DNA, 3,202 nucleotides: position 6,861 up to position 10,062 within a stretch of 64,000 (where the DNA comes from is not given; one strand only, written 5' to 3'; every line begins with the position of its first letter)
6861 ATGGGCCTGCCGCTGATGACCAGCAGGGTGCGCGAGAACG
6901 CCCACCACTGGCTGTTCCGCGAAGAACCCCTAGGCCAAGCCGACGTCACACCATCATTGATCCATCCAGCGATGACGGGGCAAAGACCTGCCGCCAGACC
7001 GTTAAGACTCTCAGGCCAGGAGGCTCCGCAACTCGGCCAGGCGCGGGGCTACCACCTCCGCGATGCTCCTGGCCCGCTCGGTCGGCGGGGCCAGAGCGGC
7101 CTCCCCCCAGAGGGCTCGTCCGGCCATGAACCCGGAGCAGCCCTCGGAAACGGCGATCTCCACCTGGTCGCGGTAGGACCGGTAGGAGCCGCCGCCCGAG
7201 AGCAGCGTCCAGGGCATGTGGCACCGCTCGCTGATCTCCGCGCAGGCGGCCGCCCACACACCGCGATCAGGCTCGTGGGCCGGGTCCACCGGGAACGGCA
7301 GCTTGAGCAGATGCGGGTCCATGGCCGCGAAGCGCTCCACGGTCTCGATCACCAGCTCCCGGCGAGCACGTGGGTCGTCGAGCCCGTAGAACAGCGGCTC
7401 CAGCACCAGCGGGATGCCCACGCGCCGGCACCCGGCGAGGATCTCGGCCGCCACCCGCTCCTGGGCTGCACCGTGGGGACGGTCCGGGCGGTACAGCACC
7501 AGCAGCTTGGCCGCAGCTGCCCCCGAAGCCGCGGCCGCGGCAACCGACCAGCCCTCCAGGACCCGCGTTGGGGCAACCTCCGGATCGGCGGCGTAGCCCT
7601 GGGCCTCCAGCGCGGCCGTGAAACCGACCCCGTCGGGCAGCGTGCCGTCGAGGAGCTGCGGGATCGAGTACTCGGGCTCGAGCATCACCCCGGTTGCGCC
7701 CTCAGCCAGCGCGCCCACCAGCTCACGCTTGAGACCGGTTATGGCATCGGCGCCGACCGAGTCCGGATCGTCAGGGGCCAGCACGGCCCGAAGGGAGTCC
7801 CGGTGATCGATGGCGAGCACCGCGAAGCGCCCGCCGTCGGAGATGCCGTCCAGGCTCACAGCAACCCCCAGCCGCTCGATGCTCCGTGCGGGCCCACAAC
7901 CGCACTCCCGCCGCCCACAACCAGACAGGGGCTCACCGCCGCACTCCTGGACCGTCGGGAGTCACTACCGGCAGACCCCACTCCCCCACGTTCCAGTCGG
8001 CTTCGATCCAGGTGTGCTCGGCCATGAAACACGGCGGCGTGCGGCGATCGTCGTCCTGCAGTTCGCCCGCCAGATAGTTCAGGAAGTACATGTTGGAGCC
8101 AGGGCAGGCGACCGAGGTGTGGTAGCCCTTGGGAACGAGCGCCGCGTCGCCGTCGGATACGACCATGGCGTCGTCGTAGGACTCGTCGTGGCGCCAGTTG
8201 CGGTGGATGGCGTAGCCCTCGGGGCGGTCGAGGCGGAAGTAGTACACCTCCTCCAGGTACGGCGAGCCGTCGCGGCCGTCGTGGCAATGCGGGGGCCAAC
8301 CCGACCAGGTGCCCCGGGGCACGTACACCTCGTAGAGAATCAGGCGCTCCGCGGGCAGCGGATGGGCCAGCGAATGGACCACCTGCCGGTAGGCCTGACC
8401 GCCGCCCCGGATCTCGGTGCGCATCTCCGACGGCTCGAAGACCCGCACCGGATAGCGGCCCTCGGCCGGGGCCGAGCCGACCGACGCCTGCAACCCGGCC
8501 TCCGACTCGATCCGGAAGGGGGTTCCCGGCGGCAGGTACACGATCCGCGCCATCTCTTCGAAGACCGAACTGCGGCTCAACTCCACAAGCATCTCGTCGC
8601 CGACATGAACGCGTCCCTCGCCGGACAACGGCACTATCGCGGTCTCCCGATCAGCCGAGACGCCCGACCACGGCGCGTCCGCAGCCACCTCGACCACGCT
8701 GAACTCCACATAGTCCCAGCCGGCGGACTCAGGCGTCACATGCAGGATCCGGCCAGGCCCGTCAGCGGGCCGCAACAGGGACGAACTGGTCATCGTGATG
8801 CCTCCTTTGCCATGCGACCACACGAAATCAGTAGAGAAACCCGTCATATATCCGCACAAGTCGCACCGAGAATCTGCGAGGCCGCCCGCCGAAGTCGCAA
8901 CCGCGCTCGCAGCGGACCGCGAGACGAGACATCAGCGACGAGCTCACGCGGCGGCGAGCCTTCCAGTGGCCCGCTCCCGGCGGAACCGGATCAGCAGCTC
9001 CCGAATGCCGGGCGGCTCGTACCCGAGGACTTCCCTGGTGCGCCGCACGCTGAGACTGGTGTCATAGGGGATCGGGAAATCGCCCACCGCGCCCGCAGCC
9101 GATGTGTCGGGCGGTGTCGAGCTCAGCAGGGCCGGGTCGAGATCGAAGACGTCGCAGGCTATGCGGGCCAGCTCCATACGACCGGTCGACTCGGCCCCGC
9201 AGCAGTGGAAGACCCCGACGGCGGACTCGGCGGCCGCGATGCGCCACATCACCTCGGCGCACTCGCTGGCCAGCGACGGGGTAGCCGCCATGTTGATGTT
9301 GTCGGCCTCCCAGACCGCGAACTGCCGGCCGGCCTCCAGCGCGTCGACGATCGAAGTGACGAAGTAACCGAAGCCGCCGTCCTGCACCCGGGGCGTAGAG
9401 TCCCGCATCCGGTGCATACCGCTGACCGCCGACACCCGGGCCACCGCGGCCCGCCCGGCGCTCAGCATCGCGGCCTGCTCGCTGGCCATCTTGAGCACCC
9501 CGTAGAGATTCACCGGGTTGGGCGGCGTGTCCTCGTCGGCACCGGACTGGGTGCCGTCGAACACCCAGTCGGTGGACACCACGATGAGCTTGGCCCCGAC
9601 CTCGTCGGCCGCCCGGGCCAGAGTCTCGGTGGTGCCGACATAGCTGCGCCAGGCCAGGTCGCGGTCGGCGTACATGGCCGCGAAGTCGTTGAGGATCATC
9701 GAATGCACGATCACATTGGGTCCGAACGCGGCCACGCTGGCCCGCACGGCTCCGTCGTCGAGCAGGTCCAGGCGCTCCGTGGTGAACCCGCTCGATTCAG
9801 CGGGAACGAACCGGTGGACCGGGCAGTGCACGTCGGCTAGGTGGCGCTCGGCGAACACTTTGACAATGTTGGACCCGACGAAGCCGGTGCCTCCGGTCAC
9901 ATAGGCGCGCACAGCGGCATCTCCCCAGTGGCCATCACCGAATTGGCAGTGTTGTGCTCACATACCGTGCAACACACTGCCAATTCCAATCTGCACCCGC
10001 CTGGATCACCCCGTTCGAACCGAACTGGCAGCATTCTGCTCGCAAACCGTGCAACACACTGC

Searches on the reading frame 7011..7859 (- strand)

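Call 44: search_protein_families(library=pfam, proteins=[window:7011-7859:-], max_evalue=0.001)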
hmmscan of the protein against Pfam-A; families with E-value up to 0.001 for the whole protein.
window:7011-7859:- (282 aa): 2 families
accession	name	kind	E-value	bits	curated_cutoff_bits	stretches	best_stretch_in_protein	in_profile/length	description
PF01791.15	DeoC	-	4.8e-13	49.7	23.8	1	13-251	2-227/229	DeoC/LacD family aldolase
PF09863.15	DUF2090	-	1.8e-05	24.4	27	1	12-256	37-279/310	Uncharacterized protein conserved in bacteria (DUF2090)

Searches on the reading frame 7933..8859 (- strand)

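Call 44: search_protein_families(library=pfam, proteins=[window:7933-8859:-], max_evalue=0.001)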
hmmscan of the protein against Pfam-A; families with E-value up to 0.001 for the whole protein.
window:7933-8859:- (308 aa): 1 family
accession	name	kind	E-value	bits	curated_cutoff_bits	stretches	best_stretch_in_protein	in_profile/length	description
PF04962.18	KduI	-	3.9e-69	233.3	23.9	1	34-285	11-262/262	KduI/IolB family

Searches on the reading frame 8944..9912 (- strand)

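Call 44: search_protein_families(library=pfam, proteins=[window:8944-9912:-], max_evalue=0.001)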
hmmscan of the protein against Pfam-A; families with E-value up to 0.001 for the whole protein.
window:8944-9912:- (322 aa): 5 families
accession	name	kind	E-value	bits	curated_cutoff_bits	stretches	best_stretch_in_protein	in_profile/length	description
PF04321.23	RmlD_sub_bind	-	2.1e-33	116.1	27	1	1-307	1-278/287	RmlD substrate binding domain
PF01370.27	Epimerase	-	1.1e-19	71.3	20.9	1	4-167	2-176/240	NAD dependent epimerase/dehydratase family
PF16363.11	GDP_Man_Dehyd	-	3e-08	34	27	1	5-231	2-242/332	GDP-mannose 4,6 dehydratase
PF01073.25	3Beta_HSD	-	5e-06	26.2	22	1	5-154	2-163/280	3-beta hydroxysteroid dehydrogenase/isomerase family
PF07993.18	NAD_binding_4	-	0.00019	21.1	20.1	0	5-33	1-31/258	Male sterility protein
